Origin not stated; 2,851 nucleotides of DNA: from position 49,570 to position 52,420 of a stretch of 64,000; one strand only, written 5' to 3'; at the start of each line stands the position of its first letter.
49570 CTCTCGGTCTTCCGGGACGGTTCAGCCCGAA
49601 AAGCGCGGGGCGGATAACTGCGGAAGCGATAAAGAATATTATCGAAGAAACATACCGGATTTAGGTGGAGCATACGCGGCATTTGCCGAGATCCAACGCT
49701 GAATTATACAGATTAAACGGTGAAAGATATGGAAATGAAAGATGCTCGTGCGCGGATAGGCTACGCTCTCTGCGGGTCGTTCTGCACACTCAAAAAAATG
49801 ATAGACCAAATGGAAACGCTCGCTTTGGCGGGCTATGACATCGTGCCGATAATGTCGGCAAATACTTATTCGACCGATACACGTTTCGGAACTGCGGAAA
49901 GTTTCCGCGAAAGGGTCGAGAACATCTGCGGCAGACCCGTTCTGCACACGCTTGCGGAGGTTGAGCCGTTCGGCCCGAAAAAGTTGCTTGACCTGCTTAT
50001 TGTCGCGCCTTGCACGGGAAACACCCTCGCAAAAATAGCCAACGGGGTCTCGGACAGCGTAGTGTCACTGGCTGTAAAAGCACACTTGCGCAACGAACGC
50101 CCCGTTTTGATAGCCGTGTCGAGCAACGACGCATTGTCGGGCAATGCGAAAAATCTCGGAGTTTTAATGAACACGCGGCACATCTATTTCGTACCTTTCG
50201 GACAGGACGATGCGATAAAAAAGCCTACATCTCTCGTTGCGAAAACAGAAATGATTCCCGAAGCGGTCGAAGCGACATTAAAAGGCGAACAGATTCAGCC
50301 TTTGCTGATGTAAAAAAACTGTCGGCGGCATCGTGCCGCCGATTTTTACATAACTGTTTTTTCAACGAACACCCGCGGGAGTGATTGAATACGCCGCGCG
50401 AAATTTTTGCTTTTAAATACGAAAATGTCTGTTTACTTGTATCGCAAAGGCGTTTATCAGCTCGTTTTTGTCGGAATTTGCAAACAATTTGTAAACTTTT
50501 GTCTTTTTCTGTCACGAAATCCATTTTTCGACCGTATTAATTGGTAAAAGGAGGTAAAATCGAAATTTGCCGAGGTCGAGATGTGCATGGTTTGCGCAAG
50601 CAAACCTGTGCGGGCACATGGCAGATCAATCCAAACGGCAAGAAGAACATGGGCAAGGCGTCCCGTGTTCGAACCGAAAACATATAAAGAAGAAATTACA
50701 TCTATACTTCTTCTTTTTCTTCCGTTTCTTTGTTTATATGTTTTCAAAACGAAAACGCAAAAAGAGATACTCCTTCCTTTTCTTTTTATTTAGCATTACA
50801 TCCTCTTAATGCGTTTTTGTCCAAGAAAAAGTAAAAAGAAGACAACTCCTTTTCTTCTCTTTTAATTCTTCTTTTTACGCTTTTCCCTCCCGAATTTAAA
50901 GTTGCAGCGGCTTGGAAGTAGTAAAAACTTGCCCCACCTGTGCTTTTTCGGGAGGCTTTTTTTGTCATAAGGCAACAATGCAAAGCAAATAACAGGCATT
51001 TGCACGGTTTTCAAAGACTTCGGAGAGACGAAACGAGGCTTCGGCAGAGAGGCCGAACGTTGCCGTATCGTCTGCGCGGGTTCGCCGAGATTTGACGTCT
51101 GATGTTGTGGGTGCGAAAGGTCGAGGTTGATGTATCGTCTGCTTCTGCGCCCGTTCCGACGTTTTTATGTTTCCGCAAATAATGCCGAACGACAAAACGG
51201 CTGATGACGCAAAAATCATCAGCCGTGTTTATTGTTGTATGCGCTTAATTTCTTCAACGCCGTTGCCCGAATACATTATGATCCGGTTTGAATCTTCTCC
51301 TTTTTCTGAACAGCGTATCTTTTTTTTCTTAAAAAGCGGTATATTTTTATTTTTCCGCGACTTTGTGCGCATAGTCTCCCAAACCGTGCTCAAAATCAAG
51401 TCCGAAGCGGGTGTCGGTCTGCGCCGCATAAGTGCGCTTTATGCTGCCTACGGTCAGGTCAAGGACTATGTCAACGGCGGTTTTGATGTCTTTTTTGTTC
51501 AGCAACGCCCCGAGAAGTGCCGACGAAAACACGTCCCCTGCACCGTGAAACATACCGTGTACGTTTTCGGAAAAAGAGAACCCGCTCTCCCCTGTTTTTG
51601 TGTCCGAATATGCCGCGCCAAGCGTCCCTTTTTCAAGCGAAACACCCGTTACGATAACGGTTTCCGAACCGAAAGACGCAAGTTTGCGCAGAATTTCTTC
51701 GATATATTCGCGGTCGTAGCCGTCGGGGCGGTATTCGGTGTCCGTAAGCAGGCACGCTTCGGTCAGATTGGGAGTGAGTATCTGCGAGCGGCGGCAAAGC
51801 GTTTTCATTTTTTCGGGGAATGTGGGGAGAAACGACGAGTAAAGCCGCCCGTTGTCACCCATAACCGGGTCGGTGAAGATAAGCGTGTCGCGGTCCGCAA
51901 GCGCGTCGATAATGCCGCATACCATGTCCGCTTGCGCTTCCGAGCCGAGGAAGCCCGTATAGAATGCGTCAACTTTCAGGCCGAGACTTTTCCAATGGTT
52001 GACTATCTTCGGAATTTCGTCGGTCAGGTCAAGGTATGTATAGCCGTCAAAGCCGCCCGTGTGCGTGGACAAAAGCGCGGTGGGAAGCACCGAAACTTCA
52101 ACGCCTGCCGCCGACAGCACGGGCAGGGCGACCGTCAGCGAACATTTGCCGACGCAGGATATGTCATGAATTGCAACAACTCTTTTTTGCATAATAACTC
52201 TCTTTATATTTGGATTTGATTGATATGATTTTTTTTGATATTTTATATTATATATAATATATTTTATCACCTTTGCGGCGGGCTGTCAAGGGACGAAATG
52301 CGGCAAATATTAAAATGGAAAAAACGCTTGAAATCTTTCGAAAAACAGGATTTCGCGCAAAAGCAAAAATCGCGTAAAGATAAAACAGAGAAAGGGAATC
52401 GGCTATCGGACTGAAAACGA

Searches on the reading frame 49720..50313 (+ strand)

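Call 50: search_protein_families(library=pfam, proteins=[window:49720-50313:+], max_evalue=0.00001)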
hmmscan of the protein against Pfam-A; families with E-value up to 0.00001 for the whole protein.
window:49720-50313:+ (197 aa): 1 family
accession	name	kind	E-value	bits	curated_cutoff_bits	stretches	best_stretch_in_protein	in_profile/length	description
PF02441.25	Flavoprotein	-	4.1e-26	91.9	22.7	1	12-175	2-150/162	Flavoprotein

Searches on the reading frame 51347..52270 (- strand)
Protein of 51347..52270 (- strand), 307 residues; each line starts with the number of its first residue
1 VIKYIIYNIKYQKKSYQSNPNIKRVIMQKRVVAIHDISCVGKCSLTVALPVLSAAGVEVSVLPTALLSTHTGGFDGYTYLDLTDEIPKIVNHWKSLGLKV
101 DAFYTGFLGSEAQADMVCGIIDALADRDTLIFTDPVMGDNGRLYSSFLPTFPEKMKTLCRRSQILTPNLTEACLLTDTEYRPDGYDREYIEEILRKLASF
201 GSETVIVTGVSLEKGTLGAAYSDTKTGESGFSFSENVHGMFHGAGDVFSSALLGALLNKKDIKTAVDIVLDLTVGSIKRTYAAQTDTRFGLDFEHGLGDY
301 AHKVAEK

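Call 51: search_protein_families(library=pfam, proteins=[window:51347-52270:-], max_evalue=0.00001)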
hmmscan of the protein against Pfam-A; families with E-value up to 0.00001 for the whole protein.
window:51347-52270:- (307 aa): 2 families
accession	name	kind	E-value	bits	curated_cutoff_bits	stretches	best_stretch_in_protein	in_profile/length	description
PF08543.17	Phos_pyr_kin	-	3.2e-17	63.2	27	1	97-281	58-236/246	Phosphomethylpyrimidine kinase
PF00294.29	PfkB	-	6e-09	36.1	25.8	1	144-268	166-281/302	pfkB family carbohydrate kinase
